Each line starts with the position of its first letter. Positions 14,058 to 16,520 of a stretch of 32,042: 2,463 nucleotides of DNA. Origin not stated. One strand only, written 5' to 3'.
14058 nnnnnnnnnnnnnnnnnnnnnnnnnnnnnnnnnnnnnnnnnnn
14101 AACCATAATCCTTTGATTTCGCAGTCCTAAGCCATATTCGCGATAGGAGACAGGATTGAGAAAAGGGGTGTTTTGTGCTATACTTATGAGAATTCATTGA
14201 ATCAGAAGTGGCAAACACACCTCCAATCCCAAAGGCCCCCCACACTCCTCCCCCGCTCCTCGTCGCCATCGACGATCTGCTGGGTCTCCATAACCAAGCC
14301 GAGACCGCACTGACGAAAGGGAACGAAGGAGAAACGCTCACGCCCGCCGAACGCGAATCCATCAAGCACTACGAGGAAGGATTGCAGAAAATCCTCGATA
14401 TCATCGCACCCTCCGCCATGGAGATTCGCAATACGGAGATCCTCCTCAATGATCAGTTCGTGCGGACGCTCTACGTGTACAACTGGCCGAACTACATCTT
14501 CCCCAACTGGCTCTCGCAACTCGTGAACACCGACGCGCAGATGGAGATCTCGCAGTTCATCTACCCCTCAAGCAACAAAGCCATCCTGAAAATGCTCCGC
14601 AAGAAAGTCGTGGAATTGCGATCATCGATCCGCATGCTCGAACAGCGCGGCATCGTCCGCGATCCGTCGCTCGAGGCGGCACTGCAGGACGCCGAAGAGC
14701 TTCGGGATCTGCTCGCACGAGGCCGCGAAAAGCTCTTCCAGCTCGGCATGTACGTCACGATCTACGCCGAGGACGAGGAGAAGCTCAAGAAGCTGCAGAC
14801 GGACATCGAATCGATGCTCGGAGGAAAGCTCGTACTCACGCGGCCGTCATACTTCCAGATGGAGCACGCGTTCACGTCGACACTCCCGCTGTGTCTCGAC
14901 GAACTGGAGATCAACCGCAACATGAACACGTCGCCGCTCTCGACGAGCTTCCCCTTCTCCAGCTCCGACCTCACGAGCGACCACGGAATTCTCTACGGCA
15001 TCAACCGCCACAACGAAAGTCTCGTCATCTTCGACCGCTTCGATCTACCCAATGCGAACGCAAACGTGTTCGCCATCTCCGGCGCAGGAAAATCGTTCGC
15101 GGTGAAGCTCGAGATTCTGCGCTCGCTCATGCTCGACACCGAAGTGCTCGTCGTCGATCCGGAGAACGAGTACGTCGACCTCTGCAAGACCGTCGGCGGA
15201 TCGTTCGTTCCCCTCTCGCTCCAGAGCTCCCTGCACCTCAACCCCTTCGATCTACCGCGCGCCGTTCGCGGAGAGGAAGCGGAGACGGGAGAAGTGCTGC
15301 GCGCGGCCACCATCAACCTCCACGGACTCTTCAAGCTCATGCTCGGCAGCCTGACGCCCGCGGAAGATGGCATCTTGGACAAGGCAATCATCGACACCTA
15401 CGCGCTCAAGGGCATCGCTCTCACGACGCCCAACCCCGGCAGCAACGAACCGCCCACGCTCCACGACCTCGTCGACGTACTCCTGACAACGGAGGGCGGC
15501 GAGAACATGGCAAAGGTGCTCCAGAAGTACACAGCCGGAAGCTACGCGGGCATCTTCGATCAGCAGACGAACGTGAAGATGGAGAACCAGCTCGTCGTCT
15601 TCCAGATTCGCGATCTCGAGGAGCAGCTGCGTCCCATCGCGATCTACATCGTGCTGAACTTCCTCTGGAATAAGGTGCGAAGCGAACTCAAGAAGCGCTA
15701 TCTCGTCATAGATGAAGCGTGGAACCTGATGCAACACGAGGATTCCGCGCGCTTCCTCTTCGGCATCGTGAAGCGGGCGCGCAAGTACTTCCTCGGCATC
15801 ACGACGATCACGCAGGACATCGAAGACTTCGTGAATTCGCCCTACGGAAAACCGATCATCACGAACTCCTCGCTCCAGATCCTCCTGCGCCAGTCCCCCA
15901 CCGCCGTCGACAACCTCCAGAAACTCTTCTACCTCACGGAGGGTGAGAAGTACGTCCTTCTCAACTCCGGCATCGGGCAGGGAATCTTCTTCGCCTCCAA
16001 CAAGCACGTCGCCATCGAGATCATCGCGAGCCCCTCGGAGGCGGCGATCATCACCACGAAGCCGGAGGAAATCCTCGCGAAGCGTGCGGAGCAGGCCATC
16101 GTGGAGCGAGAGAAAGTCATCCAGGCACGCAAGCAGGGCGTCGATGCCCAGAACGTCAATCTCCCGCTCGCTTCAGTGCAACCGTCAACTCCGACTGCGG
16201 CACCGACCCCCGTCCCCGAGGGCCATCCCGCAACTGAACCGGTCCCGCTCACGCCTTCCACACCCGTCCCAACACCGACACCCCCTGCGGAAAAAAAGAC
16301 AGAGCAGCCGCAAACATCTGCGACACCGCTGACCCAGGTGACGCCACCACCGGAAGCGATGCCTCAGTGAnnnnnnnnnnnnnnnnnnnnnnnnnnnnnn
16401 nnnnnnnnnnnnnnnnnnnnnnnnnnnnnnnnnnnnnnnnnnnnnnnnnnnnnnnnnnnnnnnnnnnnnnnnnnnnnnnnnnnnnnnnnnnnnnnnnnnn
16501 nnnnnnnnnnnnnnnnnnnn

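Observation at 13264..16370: Orphan VirB4-like ATPase with a proline-rich tail, paired with a coiled-coil lipoprotein and embedded among translation genes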

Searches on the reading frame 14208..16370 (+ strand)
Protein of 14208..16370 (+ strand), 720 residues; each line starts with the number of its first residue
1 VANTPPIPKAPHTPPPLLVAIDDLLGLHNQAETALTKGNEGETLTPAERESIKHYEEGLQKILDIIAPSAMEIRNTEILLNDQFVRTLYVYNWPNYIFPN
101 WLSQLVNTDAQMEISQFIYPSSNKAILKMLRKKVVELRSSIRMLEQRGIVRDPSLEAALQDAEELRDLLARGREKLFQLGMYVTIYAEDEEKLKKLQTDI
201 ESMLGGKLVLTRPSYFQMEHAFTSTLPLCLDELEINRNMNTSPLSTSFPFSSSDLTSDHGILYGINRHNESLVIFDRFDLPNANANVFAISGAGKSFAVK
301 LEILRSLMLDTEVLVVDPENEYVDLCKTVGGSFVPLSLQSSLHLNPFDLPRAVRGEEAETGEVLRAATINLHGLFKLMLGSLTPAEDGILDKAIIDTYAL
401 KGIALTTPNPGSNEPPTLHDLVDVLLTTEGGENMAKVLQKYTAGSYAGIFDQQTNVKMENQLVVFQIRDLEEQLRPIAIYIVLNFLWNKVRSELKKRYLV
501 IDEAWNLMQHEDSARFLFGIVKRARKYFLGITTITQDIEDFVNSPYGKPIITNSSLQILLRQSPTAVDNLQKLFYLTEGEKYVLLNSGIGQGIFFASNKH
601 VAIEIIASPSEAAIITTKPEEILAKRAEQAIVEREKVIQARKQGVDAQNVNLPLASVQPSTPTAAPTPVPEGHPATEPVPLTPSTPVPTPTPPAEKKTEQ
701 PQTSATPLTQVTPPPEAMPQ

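Call 4: search_protein_families(library=pfam, proteins=[window:14208-16370:+], max_evalue=0.01)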
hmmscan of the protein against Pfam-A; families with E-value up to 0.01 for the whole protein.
window:14208-16370:+ (720 aa): 5 families
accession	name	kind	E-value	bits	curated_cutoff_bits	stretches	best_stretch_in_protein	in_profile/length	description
PF19044.6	P-loop_TraG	-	1.9e-27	96.4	25.8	2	432-589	182-347/413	TraG P-loop domain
PF12846.13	AAA_10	-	1.7e-09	37.6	27.5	2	289-325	28-64/362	AAA-like domain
PF11130.14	TraC_F_IV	-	1.3e-07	31.4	28.1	1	120-230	258-375/375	TraC protein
PF01935.23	DUF87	-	7e-07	30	23.2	1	287-349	28-92/220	Helicase HerA, central domain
PF03135.19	CagE_TrbE_VirB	-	0.00025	21.5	21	1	156-227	122-196/204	CagE, TrbE, VirB family, component of type IV transporter system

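Call 8: search_protein_families(library=ncbifam, proteins=[window:14208-16370:+], max_evalue=0.01)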
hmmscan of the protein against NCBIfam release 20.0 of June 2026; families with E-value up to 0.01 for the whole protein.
window:14208-16370:+ (720 aa): 13 families
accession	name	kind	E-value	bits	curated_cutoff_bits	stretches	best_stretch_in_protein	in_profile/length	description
NF045971.1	conju_CD1110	equivalog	9.3e-106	354.8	325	1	60-603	185-734/752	VirB4-like conjugal transfer ATPase, CD1110 family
NF045975.1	VirB4_plasma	equivalog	4.2e-77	259.7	590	1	49-614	281-892/894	Mbov_0397 family ICE element conjugal transfer ATPase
TIGR02746.1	TraC-F-type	equivalog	6.3e-53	179.8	567.05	1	153-592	293-741/800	type IV secretion system protein TraC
TIGR00929.1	VirB4_CagE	subfamily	4.4e-37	127.7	643.1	1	81-584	238-724/792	VirB4 family type IV secretion/conjugal transfer ATPase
TIGR03783.1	Bac_Flav_CT_G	subfamily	3.2e-20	71.6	261.55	1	433-587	598-760/829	TraG family conjugative transposon ATPase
NF010278.0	PRK13721.1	subfamily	7.4e-20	70.4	1177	2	433-569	621-768/874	type IV secretion system protein TraC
NF041017.1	DNA_import_CedB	equivalog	2.6e-11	42.9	700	1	462-541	435-519/590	DNA import protein CedB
NF010447.0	PRK13873.1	equivalog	5.3e-09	34.6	1020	1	432-569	573-710/815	conjugal transfer protein TrbE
NF010473.0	PRK13898.1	equivalog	1.2e-07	30.2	1050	1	419-595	565-741/801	type IV secretion system ATPase VirB4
NF042935.1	SCO6880_fam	subfamily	1.1e-06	27.8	60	1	99-230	345-477/477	SCO6880 family protein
TIGR03744.1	traC_PFL_4706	equivalog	5.4e-06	24.6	520.6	1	137-304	320-496/892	conjugative transfer ATPase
NF052333.1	ATPase_TcpF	exception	0.0001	20.3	1100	0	121-321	291-501/813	conjugal transfer ATPase TcpF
NF010466.0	PRK13891.1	subfamily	0.0014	16.6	1322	1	430-562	620-754/852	conjugal transfer protein TrbE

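Call 9: search_solved_structures(query=window:14208-16370:+, max_evalue=0.01, show_alignments=2)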
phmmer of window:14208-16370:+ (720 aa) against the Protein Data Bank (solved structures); distinct sequences matched with E-value up to 0.01: 1.
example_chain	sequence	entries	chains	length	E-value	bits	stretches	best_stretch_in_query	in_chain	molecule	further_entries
4ag5_A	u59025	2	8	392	4.6e-41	144.1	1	254-616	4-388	TYPE IV SECRETORY PATHWAY VIRB4 COMPONENTS-LIKE PROTEIN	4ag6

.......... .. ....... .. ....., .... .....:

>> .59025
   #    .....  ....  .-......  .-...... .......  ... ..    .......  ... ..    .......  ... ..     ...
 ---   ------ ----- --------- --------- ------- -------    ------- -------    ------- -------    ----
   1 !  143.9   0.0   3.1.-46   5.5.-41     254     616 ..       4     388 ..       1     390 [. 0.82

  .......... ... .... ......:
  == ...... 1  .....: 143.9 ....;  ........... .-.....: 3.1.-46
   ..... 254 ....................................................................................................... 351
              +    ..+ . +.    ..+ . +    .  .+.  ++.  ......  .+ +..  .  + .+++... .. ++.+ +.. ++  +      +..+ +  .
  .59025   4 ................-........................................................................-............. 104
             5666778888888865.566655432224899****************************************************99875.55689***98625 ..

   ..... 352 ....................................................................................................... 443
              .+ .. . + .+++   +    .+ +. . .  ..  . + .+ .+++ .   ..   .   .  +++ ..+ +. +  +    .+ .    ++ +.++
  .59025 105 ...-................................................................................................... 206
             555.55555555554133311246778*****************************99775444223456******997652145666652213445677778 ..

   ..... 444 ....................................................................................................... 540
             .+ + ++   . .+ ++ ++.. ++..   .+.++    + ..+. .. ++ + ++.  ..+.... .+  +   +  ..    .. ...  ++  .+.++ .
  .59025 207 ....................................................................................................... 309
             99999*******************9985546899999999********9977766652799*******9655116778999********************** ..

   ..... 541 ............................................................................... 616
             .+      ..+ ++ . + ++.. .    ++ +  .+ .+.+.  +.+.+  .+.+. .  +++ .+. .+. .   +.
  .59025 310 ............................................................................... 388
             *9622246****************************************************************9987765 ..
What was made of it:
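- On VirB4 / TraC / CagE T4SS ATPase family: 4AG5 matches at E = 4.6e-41 over residues 254-616 (call 9).
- Checked: PDB 4AG5 VirB4 matches at E = 4.6e-41 (call 9).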

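Call 10: find_homologous_proteins(query=window:14208-16370:+, max_evalue=1e-10)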
Query window:14208-16370:+ (720 aa): 7998 proteins with E <= 1e-10 among 8000 candidates; the best 120 are listed.
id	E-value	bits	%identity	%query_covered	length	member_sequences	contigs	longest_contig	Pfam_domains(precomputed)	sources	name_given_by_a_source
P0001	0.0e+0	1391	88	100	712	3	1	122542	PF19044.7,PF01935.24,PF11130.15,PF12846.14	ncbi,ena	-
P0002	0.0e+0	1205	73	99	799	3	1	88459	PF19044.7,PF01935.24,PF11130.15,PF12846.14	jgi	-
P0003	0.0e+0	1203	78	93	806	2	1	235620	PF19044.7,PF01935.24,PF11130.15,PF12846.14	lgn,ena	-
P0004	0.0e+0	1198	79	94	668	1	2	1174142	PF19044.7,PF01935.24,PF11130.15,PF12846.14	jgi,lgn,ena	-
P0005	0.0e+0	1198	76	95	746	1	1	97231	PF19044.7,PF01935.24,PF11130.15,PF12846.14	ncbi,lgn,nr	ncbi:MAG: ATP-binding protein [Candidatus Peribacteraceae bacterium]|nr:ATP-binding protein [Candida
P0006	0.0e+0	1189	83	86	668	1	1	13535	PF19044.7,PF01935.24,PF11130.15,PF12846.14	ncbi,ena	-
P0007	0.0e+0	1183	72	97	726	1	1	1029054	PF19044.7,PF01935.24,PF11130.15,PF12846.14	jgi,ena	-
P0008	0.0e+0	1179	76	94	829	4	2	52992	PF19044.7,PF01935.24,PF11130.15,PF12846.14,PF03135.20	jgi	jgi:hypothetical protein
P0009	0.0e+0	1179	77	94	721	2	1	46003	PF19044.7,PF01935.24,PF12846.14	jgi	jgi:hypothetical protein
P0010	0.0e+0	1172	81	86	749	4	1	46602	PF19044.7,PF01935.24,PF11130.15,PF12846.14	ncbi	-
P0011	0.0e+0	1170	82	86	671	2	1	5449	PF19044.7,PF01935.24,PF12846.14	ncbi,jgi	jgi:type IV secretory pathway VirB4 component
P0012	0.0e+0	1170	73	99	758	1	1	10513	PF19044.7,PF01935.24,PF12846.14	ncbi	-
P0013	0.0e+0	1164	79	88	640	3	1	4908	PF19044.7,PF01935.24,PF11130.15,PF12846.14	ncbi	-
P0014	0.0e+0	1163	79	87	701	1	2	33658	PF19044.7,PF01935.24,PF11130.15,PF12846.14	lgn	-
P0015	0.0e+0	1163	79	89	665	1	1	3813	PF19044.7,PF01935.24,PF11130.15,PF12846.14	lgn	-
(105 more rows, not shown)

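Call 17: find_encoding_contigs(protein=window:14208-16370:+, flank=10000, max_places=3)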
Protein window:14208-16370:+ (720 aa): no gene with exactly this product is on record in the collection.
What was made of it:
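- Tried and rejected: The exact-sequence look-up of the window's VirB4 found nothing (call 17).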

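Call 18: find_encoding_contigs(protein=P0001, flank=10000, max_places=2)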
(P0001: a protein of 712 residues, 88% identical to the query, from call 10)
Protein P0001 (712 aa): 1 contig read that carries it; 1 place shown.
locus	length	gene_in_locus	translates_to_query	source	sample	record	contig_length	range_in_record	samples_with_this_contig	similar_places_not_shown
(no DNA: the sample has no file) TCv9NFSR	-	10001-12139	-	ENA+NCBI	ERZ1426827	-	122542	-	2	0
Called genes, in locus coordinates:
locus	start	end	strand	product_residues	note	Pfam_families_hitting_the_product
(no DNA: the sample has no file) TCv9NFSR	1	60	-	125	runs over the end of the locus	PF02537:CRCB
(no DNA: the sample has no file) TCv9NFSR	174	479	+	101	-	-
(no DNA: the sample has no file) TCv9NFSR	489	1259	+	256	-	PF06342:DUF1057 (weak), PF12146:Hydrolase_4, PF00561:Abhydrolase_1, PF00975:Thioesterase, PF12697:Abhydrolase_6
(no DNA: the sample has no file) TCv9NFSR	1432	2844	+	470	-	PF08245:Mur_ligase_M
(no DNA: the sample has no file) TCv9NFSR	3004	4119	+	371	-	PF00155:Aminotran_1_2 (weak), PF01041:DegT_DnrJ_EryC1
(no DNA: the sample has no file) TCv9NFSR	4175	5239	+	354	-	PF02388:FemAB, PF13480:Acetyltransf_6, PF02388:FemAB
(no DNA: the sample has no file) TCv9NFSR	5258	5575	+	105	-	-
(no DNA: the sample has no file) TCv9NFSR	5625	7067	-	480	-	PF00018:SH3_1 (faint), PF08239:SH3_3, PF01522:Polysacc_deac_1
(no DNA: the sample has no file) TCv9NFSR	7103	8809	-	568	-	PF03485:Arg_tRNA_synt_N, PF00750:tRNA-synt_1d, PF05746:DALR_1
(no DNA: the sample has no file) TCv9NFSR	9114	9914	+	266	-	-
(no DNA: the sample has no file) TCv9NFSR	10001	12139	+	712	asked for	PF11130:TraC_F_IV (weak), PF01935:DUF87 (weak), PF12846:AAA_10 (faint), PF19044:P-loop_TraG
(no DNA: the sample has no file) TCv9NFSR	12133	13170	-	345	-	PF01368:DHH, PF02272:DHHA1 (weak)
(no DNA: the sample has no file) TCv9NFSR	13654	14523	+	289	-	PF00551:Formyl_trans_N, PF02911:Formyl_trans_C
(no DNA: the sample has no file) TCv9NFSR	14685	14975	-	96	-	PF04845:PurA (weak)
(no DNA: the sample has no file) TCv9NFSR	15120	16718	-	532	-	PF00133:tRNA-synt_1, PF01406:tRNA-synt_1e (faint), PF09334:tRNA-synt_1g, PF00133:tRNA-synt_1, PF19303:Anticodon_3 (faint), PF08264:Anticodon_1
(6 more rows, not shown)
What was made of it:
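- Checked: The same arrangement occurs in the closest relative (call 18).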

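Call 19: find_encoding_contigs(protein=P0004, flank=10000, max_places=2)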
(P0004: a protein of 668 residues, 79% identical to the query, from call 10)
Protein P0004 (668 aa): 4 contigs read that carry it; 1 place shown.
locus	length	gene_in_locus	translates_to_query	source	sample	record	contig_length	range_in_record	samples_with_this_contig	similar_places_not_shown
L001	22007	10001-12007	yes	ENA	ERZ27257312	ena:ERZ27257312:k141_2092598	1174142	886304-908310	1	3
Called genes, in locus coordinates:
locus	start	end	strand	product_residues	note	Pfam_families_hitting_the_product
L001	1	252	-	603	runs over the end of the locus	-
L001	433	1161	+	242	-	PF00561:Abhydrolase_1, PF00975:Thioesterase, PF06342:DUF1057 (weak), PF12146:Hydrolase_4, PF12697:Abhydrolase_6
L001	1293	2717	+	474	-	PF08245:Mur_ligase_M, PF02875:Mur_ligase_C (faint)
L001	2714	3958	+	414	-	PF00155:Aminotran_1_2 (weak), PF01041:DegT_DnrJ_EryC1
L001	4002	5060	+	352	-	PF02388:FemAB, PF13480:Acetyltransf_6, PF02388:FemAB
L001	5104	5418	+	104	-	-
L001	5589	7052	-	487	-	PF08239:SH3_3, PF01522:Polysacc_deac_1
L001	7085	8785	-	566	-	PF03485:Arg_tRNA_synt_N, PF00750:tRNA-synt_1d, PF05746:DALR_1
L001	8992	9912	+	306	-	-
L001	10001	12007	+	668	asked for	PF11130:TraC_F_IV, PF01935:DUF87 (weak), PF12846:AAA_10, PF19044:P-loop_TraG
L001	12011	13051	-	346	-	PF01368:DHH, PF02272:DHHA1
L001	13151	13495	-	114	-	PF02033:RBFA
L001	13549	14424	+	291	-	PF00551:Formyl_trans_N, PF02911:Formyl_trans_C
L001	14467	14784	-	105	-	PF04845:PurA (weak)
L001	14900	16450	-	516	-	PF00133:tRNA-synt_1, PF09334:tRNA-synt_1g, PF00133:tRNA-synt_1, PF01406:tRNA-synt_1e (weak), PF08264:Anticodon_1 (weak)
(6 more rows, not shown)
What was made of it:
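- Tried and rejected: It is probably a GT-C-type glycosyltransferase, judging from neighbouring sulfotransferases and a weak PMT_2 hit on a non-orthologous membrane protein in a relative (call 19).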

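Call 20: find_encoding_contigs(protein=P0007, flank=10000, max_places=2)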
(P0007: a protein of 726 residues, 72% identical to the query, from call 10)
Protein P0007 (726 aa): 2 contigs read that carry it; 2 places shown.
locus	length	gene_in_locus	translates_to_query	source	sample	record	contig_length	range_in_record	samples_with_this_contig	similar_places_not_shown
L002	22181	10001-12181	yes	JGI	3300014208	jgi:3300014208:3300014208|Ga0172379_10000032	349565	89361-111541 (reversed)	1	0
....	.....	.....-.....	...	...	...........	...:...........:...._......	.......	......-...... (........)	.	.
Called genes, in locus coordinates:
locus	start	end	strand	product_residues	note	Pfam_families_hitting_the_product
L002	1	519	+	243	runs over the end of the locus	PF00561:Abhydrolase_1, PF00975:Thioesterase (weak), PF12146:Hydrolase_4, PF12697:Abhydrolase_6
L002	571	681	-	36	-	-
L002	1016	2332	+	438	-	PF08245:Mur_ligase_M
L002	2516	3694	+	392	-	PF00155:Aminotran_1_2 (weak), PF01041:DegT_DnrJ_EryC1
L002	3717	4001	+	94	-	-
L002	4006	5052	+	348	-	PF02388:FemAB, PF13480:Acetyltransf_6, PF02388:FemAB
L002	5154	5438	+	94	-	-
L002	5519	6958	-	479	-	PF06347:SH3_4 (faint), PF08239:SH3_3, PF01522:Polysacc_deac_1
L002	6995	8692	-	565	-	PF03485:Arg_tRNA_synt_N, PF00750:tRNA-synt_1d, PF05746:DALR_1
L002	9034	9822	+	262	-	-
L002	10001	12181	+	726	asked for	PF11130:TraC_F_IV (weak), PF01935:DUF87 (weak), PF12846:AAA_10 (faint), PF19044:P-loop_TraG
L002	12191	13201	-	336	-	PF01368:DHH, PF02272:DHHA1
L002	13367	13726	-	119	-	PF02033:RBFA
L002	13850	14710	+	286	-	PF00551:Formyl_trans_N, PF02911:Formyl_trans_C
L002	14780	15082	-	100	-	PF04845:PurA (weak)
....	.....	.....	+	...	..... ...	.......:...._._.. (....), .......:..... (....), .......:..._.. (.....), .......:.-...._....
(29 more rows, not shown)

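Call 51: search_dna_similar(query=window:14208-16370:+, collection=plasmids, mode=protein, max_rows=15)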
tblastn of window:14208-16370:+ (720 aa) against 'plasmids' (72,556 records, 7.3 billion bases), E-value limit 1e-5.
Records with a match: 4110; places in all: 4233; records where one place covers at least 80% of the query: 19.
Best place of each record, by identity: <60% 4110.
By first word of the organism name: Klebsiella 880; Bacillus 392; Acinetobacter 255; Enterococcus 253; Enterobacter 233; Escherichia 184; Staphylococcus 177; Citrobacter 175; Salmonella 122; Vibrio 115; and 231 more.
By predicted mobility (MOB-suite, as given by PLSDB): conjugative 3109; non-mobilizable 774; mobilizable 227.
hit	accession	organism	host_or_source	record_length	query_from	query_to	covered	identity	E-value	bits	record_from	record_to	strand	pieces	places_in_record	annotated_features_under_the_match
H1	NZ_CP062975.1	Pontibacillus sp. ALD_SL1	mangrove mud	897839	35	633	83%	34.1%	6e-90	316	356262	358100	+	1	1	VirB4-like conjugal transfer ATPase, CD1110 family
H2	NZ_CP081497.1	Streptomyces sp. BHT-5-2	whole organism,plant soil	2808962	45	599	77%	35.4%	4e-83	296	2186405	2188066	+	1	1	none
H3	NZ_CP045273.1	Priestia megaterium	pure culture,Paper surface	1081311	57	596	75%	35.2%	9e-42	313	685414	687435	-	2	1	none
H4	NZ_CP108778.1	Embleya sp. NBC_00896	-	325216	68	622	77%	34.1%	4e-89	313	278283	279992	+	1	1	ATP-binding protein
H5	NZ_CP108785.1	Embleya sp. NBC_00888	-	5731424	68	599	74%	34.4%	1e-81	291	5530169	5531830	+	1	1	none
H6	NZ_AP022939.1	Bacillus cereus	-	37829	29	601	80%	30.7%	5e-57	218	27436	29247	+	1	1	DUF87 domain-containing protein | hypothetical protein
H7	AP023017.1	Bacillus cereus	-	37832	29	601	80%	30.7%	5e-57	218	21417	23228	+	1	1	traE: conjugal transfer protein | hypothetical protein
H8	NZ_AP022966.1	Bacillus cereus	-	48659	35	601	79%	28.9%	1e-51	202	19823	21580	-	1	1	DUF87 domain-containing protein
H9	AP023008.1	Bacillus cereus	-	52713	35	601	79%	28.9%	1e-51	202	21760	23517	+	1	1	hypothetical protein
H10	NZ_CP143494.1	Clostridium perfringens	pig,fecal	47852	23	598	80%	28.4%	1e-55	214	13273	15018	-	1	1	VirB4-like conjugal transfer ATPase, CD1110 family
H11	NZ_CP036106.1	Bacillus mycoides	cell culture,soil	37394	35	601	79%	28.8%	2e-51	201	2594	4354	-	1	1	DUF87 domain-containing protein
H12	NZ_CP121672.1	Halobacillus naozhouensis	Calliactis tricolor,single cell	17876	62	601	75%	30.2%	3e-54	210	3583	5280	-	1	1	hypothetical protein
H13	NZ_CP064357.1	Miltoncostaea oceani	pure culture,marine sediment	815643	24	594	79%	28.5%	1e-55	214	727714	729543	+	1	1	DUF87 domain-containing protein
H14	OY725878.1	Subdoligranulum variabile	-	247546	101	644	76%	29.3%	2e-46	186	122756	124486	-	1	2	record has no annotation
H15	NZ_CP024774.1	Bacillus thuringiensis LM1212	Oryctes gigas,whole organism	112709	56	601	76%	28.9%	8e-35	150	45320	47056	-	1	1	hypothetical protein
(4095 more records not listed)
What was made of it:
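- Not an ICE or plasmid gene: the best plasmid VirB4 is 35% identical or less (call 51). Identity to any plasmid VirB4 is 35% or less (call 51).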

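Call 52: search_protein_representatives(protein=window:14208-16370:+)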
Query: 720 residues. Proteins with E-value up to 0.001 (for the whole library): 9554; up to 1e-10: 5545; up to 1e-30: 1820. The best 150 are listed.
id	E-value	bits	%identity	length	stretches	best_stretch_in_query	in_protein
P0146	2.2e-240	816.1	61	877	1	47-629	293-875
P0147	1.9e-236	803.1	60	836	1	53-630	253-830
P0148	3.6e-204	696.4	54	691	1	47-626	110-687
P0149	2.0e-202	690.6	53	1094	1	49-630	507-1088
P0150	1.3e-189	648.3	52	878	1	50-624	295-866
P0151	2.9e-182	624.0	48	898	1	12-629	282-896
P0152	5.5e-182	623.1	49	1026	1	50-627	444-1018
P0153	3.2e-181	620.6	47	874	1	50-701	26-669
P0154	4.3e-181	620.2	50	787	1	64-632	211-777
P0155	1.2e-179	615.3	50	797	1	58-626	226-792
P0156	7.0e-178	609.5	51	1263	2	295-624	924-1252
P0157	4.4e-167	573.8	46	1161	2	294-668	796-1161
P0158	1.4e-166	572.1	48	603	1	60-633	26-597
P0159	2.8e-166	571.2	44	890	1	43-627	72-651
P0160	1.3e-162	559.1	45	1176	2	294-678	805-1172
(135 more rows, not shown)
